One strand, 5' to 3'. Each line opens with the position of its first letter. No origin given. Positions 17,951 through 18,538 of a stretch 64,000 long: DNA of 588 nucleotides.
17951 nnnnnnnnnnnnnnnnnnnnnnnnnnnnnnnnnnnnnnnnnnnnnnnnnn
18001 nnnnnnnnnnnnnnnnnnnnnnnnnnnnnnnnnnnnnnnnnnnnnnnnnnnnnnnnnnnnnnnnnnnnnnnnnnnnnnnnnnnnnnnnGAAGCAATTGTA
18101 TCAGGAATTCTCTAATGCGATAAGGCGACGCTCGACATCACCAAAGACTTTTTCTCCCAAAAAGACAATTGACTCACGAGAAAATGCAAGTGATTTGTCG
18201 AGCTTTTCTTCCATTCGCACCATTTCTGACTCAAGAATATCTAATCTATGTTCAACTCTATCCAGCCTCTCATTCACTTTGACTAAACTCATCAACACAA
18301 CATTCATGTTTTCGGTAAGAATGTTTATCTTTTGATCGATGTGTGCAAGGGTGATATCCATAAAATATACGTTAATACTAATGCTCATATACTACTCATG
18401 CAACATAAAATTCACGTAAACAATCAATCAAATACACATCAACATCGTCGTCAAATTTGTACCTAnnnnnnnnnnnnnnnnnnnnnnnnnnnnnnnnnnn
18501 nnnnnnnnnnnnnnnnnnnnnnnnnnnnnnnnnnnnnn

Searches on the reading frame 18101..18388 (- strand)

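Call 90: search_protein_families(library=pfam, max_evalue=0.01, proteins=[window:18101-18388:-])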
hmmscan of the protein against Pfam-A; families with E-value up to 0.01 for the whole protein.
window:18101-18388:- (95 aa): 1 family
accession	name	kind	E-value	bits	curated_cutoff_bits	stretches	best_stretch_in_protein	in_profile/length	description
PF23831.1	DUF7201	-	0.006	16.7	27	1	14-88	26-99/142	Coiled-coil region of unknown function (DUF7201)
